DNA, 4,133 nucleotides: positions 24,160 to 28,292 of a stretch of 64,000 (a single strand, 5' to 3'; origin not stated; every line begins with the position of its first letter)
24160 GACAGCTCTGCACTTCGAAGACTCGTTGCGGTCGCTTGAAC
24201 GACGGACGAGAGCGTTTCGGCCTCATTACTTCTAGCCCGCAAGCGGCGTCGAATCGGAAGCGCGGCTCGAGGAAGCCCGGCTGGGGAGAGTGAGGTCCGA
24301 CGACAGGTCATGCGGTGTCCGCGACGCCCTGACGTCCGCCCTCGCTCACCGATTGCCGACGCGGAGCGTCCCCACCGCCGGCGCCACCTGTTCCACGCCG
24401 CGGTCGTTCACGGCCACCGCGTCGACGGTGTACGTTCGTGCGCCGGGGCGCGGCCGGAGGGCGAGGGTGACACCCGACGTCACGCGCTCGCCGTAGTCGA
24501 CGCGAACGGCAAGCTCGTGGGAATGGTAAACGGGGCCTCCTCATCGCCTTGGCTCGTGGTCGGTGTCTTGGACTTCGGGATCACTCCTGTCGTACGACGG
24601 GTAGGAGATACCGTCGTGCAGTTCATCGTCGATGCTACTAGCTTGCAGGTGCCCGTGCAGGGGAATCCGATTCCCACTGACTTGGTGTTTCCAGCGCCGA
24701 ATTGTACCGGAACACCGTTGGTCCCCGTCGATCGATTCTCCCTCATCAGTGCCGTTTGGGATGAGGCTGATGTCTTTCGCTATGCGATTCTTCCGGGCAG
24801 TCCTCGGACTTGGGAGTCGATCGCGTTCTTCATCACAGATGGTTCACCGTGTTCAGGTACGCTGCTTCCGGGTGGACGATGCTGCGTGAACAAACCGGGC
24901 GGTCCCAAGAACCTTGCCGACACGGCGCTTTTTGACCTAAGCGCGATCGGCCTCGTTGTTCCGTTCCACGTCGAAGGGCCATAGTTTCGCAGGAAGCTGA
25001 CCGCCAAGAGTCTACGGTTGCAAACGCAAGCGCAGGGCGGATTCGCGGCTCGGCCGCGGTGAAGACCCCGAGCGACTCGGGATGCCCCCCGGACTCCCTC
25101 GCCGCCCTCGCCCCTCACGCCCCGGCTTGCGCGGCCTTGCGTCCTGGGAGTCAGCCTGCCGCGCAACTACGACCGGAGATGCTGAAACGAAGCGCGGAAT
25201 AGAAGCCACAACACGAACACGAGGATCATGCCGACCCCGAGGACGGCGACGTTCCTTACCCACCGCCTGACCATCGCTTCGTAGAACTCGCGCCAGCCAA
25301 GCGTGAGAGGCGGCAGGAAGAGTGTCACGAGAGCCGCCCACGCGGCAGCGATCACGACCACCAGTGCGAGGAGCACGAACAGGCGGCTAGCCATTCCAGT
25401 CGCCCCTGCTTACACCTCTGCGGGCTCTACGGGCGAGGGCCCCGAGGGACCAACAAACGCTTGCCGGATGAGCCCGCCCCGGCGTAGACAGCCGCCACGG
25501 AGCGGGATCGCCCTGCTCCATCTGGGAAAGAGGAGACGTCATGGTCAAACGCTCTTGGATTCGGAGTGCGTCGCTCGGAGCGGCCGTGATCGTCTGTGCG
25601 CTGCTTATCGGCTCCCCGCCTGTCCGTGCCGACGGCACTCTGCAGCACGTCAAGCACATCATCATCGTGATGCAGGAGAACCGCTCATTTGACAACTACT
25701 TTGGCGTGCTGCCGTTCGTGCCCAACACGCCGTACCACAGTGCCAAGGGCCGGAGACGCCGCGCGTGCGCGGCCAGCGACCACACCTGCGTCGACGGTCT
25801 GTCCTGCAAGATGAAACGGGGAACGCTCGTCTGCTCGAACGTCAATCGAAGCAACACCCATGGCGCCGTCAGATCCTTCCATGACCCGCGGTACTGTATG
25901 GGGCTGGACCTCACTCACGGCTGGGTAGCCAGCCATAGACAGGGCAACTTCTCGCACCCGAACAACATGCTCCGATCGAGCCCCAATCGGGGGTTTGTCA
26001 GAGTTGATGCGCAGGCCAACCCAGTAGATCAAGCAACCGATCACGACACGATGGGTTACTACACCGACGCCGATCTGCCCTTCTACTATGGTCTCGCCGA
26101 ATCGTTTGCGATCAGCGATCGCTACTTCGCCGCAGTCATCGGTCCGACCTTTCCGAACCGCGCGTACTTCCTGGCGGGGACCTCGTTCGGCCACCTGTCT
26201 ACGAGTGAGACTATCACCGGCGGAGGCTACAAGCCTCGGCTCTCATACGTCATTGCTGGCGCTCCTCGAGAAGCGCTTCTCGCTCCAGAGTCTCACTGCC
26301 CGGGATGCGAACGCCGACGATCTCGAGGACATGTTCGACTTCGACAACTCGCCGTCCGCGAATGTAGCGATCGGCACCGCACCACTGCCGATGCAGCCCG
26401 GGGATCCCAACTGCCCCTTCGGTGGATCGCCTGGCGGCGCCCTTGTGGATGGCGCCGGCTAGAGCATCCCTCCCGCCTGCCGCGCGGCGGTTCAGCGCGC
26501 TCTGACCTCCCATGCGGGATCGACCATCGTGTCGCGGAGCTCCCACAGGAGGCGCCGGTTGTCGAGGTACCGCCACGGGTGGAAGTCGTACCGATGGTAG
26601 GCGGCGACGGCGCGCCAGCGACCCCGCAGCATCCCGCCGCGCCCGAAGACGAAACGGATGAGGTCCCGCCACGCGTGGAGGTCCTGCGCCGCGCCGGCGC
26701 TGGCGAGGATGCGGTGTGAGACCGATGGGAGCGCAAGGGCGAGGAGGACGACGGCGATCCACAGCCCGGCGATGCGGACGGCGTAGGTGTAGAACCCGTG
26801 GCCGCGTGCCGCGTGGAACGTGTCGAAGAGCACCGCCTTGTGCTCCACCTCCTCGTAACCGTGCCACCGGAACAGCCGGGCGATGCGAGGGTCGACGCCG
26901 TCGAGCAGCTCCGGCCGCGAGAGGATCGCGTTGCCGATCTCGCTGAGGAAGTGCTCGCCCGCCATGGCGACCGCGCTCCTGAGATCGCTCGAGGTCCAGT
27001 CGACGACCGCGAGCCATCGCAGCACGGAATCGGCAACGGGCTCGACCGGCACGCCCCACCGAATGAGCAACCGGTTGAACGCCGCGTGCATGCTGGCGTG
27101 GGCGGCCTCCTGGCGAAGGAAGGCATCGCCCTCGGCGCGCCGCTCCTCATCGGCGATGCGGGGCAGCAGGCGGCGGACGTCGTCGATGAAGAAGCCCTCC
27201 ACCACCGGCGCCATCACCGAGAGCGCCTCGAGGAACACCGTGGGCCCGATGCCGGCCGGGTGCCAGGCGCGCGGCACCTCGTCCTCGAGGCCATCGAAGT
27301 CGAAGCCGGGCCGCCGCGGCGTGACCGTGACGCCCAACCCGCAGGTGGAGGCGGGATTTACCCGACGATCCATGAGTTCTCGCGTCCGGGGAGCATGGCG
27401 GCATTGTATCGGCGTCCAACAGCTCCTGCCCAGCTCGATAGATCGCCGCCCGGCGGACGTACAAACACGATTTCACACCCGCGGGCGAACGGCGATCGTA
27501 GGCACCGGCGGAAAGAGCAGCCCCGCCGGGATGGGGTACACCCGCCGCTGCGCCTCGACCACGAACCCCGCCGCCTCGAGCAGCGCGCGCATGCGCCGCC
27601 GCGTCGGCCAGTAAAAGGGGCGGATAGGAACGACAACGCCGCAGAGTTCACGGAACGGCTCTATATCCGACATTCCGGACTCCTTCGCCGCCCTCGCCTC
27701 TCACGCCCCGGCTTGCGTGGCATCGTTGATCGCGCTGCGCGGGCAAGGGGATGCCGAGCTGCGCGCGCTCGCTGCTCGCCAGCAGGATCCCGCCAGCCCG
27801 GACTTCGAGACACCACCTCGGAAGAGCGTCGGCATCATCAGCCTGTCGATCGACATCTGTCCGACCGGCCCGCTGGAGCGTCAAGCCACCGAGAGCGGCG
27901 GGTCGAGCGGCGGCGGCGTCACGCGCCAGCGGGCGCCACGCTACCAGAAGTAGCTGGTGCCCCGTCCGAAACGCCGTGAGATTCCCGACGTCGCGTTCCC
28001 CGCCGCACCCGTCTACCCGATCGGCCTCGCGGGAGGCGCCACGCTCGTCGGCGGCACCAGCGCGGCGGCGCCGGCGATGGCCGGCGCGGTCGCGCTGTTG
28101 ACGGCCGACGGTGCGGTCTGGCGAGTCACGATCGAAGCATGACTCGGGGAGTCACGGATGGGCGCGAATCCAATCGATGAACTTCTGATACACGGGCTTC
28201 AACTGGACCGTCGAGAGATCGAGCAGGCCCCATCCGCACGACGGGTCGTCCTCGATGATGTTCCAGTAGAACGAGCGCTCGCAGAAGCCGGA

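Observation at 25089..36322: Novel 99-nt repeat family: two full and two half copies, all in the same orientation, bracketing accessory genes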

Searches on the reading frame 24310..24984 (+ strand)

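Call 12: search_protein_families(library=pfam, proteins=[window:24310-24984:+], max_evalue=0.01)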
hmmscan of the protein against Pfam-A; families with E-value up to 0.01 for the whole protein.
window:24310-24984:+ (224 aa): 0 families

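Call 82: search_protein_families(library=pfam, proteins=[window:24310-24984:+], max_evalue=1)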
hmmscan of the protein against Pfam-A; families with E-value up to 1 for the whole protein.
window:24310-24984:+ (224 aa): 1 family
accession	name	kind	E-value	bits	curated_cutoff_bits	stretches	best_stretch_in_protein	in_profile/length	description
PF00571.33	CBS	-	0.097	13.5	24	1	58-73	31-46/57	CBS domain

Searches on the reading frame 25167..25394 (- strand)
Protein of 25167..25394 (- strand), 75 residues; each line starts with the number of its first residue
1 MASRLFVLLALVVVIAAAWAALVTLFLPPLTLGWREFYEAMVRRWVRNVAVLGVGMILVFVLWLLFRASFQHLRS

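Call 82: search_protein_families(library=pfam, proteins=[window:25167-25394:-], max_evalue=1)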
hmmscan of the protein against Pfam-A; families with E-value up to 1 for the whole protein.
window:25167-25394:- (75 aa): 2 families
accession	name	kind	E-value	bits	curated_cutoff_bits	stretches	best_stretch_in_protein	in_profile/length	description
PF23778.1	Phage_holin_2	-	0.16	12.7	32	1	5-70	32-87/92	Putative phage holin family 2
PF02419.22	PsbL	-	0.31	11.5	33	1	51-68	16-33/37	PsbL protein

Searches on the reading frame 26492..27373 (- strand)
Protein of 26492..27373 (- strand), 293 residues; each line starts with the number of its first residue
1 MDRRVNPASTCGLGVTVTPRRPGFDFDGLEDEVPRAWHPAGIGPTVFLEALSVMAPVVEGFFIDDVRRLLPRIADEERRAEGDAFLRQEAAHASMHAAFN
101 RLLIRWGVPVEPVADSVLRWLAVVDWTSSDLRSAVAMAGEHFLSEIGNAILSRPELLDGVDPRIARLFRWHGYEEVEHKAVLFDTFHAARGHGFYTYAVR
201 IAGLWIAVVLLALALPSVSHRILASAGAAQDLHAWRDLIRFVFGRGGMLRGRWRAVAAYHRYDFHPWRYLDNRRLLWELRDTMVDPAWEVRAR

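Call 12: search_protein_families(library=pfam, proteins=[window:26492-27373:-], max_evalue=0.01)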
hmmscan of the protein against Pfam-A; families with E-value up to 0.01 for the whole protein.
window:26492-27373:- (293 aa): 1 family
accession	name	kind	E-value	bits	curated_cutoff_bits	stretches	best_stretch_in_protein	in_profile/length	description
PF10118.14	Metal_hydrol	-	2.1e-55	188.6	33.2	1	19-268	2-245/247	Predicted metal-dependent hydrolase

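Call 16: find_encoding_contigs(protein=window:26492-27373:-, flank=10000, max_places=6)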
Protein window:26492-27373:- (293 aa): 3 contigs read that carry it; 3 places shown.
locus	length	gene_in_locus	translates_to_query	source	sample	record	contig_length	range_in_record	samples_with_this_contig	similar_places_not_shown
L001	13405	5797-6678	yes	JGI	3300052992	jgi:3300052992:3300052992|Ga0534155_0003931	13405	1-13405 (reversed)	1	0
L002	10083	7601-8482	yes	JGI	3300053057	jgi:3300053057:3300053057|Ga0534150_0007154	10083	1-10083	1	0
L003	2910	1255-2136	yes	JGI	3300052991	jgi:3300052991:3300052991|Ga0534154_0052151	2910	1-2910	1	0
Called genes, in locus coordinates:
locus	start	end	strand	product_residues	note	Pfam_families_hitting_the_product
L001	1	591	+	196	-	?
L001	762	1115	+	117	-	-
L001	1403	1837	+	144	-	PF00571:CBS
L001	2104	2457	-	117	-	-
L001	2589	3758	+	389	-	PF00365:PFK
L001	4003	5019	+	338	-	-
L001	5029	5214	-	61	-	-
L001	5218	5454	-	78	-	-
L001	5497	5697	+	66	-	-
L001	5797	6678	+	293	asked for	PF10118:Metal_hydrol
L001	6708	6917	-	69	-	-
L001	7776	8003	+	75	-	-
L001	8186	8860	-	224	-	-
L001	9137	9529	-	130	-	PF03779:SPW (weak)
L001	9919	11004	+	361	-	-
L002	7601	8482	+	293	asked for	PF10118:Metal_hydrol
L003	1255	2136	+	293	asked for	PF10118:Metal_hydrol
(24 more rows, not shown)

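Call 52: list_cluster_members(proteins=[window:26492-27373:-, window:29413-30582:-, window:58725-59675:-, P0002])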
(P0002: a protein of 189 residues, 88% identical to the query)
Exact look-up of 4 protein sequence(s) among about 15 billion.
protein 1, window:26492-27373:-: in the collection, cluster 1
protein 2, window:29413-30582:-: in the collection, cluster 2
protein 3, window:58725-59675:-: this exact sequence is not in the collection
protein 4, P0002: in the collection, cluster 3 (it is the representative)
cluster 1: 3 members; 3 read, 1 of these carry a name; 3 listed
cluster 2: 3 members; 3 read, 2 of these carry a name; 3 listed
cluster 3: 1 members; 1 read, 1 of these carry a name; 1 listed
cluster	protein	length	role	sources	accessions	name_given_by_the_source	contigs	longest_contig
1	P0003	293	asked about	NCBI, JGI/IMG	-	predicted metal-dependent hydrolase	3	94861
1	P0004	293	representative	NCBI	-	-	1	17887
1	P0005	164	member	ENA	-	-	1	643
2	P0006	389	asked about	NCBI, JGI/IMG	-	6-phosphofructokinase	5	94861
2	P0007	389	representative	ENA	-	-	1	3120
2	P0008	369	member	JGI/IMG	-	6-phosphofructokinase 1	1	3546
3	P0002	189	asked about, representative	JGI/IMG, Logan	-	hypothetical protein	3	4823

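Call 58: find_encoding_contigs(protein=P0007, flank=10000, max_places=5)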
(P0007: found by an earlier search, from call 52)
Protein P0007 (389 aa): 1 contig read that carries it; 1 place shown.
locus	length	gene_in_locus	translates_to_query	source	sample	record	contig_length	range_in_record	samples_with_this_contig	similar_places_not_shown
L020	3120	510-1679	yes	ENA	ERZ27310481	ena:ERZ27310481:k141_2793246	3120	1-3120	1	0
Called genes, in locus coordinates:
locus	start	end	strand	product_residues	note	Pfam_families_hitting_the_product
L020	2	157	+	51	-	?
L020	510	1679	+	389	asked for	PF00365:PFK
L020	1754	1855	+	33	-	-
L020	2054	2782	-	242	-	-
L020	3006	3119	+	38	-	?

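Call 59: find_encoding_contigs(protein=P0008, flank=10000, max_places=5)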
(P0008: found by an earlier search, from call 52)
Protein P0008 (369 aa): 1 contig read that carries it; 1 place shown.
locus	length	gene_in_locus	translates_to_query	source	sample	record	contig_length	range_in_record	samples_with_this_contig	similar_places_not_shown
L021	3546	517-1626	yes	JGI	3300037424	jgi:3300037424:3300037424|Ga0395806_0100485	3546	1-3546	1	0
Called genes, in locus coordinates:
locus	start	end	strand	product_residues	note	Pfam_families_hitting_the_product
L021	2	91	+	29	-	?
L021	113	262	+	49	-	-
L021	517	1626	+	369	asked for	PF00365:PFK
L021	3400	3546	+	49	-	?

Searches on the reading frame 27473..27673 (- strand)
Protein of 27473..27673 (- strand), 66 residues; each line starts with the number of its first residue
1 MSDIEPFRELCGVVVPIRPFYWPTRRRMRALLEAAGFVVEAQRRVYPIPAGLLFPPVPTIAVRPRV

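Call 12: search_protein_families(library=pfam, proteins=[window:27473-27673:-], max_evalue=0.01)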
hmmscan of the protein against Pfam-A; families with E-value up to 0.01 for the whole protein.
window:27473-27673:- (66 aa): 0 families

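Call 21: find_homologous_proteins(query=window:27473-27673:-, max_evalue=10)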
Query window:27473-27673:- (66 aa): 1 proteins with E <= 10 among 1 candidates.
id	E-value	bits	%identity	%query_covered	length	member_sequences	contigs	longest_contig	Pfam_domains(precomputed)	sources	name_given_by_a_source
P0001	8.6e-36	138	100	100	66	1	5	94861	-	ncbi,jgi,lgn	jgi:hypothetical protein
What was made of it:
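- The 66-aa product has no homologue at all (call 21) and looks like the tail of a truncated protein.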

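Call 22: find_encoding_contigs(protein=P0001, flank=10000, max_places=10)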
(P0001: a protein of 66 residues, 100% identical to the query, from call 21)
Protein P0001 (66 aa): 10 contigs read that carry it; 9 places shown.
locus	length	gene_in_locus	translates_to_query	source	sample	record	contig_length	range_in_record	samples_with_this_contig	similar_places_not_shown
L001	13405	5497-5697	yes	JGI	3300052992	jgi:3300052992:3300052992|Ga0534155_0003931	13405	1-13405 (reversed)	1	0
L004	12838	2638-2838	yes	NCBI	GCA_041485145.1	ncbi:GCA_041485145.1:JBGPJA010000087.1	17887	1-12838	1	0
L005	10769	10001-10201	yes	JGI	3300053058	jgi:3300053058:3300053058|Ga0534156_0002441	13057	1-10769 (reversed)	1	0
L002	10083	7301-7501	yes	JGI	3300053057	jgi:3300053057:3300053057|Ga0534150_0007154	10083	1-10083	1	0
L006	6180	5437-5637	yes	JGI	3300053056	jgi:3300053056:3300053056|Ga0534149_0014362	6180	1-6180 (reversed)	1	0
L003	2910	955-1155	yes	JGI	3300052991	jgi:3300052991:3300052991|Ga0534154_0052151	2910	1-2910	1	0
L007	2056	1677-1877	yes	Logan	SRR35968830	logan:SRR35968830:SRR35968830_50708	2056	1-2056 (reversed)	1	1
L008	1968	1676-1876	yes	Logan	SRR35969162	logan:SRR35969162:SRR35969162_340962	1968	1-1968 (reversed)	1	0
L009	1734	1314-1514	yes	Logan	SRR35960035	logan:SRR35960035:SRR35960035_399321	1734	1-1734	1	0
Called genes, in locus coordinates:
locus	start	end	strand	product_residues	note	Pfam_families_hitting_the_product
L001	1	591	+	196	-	?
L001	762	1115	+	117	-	-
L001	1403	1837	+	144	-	PF00571:CBS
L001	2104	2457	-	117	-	-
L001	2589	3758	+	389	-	PF00365:PFK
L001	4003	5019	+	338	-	-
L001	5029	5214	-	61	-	-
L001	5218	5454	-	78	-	-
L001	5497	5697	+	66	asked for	-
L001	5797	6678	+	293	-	PF10118:Metal_hydrol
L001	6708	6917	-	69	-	-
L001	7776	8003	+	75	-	-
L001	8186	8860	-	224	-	-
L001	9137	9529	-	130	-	PF03779:SPW (weak)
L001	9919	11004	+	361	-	-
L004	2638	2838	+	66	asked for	-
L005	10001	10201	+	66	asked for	-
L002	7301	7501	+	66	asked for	-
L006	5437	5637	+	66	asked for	-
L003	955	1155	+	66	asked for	-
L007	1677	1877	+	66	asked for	-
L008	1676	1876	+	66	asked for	-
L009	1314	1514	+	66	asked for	-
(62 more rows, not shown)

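Call 82: search_protein_families(library=pfam, proteins=[window:27473-27673:-], max_evalue=1)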
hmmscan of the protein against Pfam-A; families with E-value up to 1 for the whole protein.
window:27473-27673:- (66 aa): 0 families

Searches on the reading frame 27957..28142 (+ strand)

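Call 82: search_protein_families(library=pfam, proteins=[window:27957-28142:+], max_evalue=1)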
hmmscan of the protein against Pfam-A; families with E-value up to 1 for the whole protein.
window:27957-28142:+ (61 aa): 1 family
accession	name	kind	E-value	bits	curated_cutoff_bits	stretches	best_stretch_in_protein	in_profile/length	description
PF00082.27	Peptidase_S8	-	0.00032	20.6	21.8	1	9-50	202-255/288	Subtilase family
